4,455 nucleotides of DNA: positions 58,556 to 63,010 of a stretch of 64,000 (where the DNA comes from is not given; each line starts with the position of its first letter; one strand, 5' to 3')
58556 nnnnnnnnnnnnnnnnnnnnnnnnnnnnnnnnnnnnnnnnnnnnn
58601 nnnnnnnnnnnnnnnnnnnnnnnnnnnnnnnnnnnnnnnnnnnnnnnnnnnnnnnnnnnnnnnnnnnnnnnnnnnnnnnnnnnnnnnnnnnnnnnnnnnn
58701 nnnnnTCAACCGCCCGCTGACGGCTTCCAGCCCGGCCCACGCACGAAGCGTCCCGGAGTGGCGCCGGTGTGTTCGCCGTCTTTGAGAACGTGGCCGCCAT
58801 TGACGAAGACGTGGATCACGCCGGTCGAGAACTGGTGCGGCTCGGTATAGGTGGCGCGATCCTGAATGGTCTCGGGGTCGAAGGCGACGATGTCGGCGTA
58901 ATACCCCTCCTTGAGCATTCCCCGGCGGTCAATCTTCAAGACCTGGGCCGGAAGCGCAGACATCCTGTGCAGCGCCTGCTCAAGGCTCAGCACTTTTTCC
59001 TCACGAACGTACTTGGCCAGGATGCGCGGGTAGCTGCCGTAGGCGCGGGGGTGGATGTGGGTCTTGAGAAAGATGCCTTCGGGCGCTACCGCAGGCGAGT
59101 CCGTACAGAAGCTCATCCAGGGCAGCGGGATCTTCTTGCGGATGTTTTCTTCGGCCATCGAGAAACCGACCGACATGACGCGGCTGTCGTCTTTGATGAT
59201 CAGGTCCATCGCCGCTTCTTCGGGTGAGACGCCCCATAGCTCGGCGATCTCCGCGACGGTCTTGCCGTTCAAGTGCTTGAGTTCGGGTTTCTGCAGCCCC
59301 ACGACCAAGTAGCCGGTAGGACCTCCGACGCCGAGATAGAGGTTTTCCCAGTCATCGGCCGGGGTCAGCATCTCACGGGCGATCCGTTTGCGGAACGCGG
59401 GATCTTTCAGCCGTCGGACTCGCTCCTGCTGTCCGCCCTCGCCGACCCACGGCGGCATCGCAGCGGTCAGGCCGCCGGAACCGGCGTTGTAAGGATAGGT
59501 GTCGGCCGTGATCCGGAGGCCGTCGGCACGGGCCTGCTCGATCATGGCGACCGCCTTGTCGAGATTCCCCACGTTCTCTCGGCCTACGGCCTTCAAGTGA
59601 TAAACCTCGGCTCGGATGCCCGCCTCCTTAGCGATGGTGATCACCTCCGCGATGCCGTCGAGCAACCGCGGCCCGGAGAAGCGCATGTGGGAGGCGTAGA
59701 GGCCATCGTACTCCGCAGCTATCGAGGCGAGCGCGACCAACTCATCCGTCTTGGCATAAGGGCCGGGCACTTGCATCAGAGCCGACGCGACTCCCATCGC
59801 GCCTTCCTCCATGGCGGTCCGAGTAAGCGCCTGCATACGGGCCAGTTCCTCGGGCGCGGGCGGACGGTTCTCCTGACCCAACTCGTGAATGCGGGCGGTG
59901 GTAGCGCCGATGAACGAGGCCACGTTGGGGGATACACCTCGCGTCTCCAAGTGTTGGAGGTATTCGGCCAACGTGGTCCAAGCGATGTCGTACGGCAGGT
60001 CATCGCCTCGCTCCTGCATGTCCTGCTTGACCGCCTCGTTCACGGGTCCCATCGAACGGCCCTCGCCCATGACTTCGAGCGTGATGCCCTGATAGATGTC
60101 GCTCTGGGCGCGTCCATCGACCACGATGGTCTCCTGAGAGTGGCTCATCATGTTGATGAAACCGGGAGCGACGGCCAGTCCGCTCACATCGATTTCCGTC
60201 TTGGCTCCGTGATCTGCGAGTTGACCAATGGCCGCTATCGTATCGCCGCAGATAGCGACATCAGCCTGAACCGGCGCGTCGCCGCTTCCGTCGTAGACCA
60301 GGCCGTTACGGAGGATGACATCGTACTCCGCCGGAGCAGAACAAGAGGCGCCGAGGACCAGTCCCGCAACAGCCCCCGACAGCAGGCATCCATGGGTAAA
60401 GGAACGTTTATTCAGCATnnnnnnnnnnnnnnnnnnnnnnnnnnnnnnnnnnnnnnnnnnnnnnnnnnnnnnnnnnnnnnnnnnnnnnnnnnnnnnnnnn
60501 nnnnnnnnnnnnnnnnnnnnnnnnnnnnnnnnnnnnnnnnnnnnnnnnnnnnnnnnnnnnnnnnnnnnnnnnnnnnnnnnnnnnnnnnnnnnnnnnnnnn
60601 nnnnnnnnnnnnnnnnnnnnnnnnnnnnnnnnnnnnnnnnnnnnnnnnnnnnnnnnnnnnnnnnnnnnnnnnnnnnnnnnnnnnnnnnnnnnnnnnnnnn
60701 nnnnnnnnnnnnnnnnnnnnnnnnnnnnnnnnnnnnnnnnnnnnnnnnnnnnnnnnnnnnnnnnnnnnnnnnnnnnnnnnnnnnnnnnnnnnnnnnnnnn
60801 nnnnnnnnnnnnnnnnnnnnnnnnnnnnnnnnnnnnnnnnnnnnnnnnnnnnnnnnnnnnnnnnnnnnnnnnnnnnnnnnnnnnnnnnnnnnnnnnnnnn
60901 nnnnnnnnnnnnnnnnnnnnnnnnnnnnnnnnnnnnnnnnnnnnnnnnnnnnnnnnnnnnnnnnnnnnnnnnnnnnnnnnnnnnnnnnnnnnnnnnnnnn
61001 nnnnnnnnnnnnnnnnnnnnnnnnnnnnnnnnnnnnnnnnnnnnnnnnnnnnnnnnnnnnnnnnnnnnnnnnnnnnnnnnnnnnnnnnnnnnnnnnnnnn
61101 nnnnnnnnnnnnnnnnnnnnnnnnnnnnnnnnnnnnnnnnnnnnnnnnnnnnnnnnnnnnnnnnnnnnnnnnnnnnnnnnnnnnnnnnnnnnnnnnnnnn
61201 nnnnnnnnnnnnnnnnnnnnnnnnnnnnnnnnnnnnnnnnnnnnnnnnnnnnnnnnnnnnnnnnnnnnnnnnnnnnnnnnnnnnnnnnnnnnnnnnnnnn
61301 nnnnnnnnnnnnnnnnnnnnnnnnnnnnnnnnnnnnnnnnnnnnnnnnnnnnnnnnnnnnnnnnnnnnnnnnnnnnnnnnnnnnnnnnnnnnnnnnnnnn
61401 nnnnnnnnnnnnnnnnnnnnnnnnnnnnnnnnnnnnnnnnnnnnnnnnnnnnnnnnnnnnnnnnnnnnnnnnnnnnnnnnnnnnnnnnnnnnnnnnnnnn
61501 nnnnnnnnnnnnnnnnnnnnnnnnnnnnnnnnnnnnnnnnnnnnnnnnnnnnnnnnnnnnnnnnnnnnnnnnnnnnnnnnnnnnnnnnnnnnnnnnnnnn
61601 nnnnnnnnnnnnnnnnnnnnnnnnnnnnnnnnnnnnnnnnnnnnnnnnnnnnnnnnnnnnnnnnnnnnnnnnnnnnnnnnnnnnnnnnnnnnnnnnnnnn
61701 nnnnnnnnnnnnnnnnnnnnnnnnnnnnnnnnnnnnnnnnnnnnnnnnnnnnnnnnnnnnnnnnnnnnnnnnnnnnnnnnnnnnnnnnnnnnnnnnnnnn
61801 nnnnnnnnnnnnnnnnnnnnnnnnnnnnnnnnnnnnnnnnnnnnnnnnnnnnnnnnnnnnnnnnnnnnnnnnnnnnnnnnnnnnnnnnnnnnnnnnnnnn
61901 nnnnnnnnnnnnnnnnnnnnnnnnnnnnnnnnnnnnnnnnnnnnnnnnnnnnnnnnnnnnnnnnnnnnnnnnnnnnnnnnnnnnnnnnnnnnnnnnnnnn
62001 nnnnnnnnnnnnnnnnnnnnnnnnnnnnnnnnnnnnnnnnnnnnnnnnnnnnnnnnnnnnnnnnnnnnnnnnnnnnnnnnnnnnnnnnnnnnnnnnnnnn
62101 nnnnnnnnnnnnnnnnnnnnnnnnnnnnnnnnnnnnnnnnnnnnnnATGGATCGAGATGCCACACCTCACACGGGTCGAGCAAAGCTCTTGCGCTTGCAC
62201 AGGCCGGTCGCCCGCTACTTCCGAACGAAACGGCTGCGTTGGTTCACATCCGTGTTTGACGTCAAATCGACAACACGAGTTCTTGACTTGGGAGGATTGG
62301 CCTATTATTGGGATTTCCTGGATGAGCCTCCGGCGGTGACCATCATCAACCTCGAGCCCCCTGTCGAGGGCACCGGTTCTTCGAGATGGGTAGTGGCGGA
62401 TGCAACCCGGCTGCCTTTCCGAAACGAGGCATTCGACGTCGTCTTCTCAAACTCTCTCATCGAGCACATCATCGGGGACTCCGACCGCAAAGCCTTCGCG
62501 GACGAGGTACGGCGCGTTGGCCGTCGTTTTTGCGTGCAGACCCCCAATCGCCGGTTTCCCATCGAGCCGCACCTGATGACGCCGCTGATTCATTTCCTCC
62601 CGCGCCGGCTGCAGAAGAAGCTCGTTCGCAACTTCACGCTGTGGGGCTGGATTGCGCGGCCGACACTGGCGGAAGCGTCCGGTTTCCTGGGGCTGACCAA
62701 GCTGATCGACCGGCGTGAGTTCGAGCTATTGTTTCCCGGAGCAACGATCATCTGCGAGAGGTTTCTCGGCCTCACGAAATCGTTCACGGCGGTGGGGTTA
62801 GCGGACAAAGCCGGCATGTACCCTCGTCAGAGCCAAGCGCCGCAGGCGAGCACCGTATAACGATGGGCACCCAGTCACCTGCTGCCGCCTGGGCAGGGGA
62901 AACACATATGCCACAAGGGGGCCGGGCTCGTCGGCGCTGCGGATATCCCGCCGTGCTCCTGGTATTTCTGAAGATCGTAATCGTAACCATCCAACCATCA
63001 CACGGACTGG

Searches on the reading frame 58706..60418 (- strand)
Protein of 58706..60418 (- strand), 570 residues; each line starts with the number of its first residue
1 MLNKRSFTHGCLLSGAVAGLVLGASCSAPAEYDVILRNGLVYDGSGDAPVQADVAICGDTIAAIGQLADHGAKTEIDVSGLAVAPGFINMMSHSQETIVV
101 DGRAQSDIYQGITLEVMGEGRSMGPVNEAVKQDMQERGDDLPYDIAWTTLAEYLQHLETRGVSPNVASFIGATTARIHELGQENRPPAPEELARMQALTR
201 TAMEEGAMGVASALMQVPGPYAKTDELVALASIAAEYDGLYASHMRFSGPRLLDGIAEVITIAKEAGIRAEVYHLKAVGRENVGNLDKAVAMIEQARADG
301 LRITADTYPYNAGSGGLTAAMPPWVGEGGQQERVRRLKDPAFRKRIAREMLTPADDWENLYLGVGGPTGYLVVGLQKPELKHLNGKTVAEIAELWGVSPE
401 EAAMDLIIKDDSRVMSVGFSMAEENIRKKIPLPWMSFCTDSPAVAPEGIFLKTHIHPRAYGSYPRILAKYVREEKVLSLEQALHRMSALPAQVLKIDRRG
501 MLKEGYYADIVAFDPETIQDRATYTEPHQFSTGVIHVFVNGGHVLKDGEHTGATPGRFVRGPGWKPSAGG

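Call 50: search_protein_families(library=pfam, proteins=[window:58706-60418:-])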
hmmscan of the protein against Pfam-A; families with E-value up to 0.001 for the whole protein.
window:58706-60418:- (570 aa): 2 families
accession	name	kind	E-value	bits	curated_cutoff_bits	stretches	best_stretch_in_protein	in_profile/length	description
PF07969.17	Amidohydro_3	-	3.8e-17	63.4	29.7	1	457-541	384-468/472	Amidohydrolase family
PF01979.26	Amidohydro_1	-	1.3e-09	38.2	25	1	435-541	245-342/345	Amidohydrolase family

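Call 59: find_encoding_contigs(protein=window:58706-60418:-, flank=6000, max_places=10)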
Protein window:58706-60418:- (570 aa): no gene with exactly this product is on record in the collection.

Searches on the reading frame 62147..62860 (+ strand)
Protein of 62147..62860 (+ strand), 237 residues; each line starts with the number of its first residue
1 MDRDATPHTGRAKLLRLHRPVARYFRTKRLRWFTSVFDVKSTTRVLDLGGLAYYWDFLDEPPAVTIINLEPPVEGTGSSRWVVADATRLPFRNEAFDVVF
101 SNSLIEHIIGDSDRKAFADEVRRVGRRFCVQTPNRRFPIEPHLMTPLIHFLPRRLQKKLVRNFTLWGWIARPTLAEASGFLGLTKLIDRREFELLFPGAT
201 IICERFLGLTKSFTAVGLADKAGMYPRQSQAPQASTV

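Call 50: search_protein_families(library=pfam, proteins=[window:62147-62860:+])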
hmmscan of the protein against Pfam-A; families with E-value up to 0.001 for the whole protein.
window:62147-62860:+ (237 aa): 2 families
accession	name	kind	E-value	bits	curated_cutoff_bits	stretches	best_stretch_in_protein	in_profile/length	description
PF08241.18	Methyltransf_11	-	6.9e-09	36.7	21.2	1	79-125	44-87/95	Methyltransferase domain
PF13649.12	Methyltransf_25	-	1e-06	29.8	27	1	78-124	47-92/97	Methyltransferase domain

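Call 57: find_encoding_contigs(protein=window:62147-62860:+, flank=8000, max_places=10)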
Protein window:62147-62860:+ (237 aa): 7 contigs read that carry it; 7 places shown.
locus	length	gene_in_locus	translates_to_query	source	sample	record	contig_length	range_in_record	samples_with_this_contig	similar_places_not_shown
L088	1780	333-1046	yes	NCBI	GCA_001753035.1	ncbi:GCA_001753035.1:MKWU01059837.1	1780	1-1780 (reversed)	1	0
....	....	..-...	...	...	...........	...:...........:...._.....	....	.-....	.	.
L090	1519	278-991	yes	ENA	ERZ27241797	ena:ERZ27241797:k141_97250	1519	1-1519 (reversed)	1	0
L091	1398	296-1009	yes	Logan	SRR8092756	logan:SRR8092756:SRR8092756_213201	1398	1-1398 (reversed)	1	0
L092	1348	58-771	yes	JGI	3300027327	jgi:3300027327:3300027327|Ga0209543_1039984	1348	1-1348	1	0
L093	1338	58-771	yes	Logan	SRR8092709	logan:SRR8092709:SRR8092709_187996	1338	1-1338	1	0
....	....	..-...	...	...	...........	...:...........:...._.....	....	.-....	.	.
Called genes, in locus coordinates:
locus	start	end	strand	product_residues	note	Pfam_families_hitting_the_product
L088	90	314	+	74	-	-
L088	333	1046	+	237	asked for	PF08241:Methyltransf_11, PF13649:Methyltransf_25 (weak)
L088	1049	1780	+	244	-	?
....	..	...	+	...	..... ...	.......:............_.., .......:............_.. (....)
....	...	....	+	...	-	?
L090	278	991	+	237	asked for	PF08241:Methyltransf_11, PF13649:Methyltransf_25 (weak)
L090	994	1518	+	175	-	?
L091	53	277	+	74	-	-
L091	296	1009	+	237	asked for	PF08241:Methyltransf_11, PF13649:Methyltransf_25 (weak)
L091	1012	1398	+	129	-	?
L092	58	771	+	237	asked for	PF08241:Methyltransf_11, PF13649:Methyltransf_25 (weak)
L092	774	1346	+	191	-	?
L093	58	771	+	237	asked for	PF08241:Methyltransf_11, PF13649:Methyltransf_25 (weak)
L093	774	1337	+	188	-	?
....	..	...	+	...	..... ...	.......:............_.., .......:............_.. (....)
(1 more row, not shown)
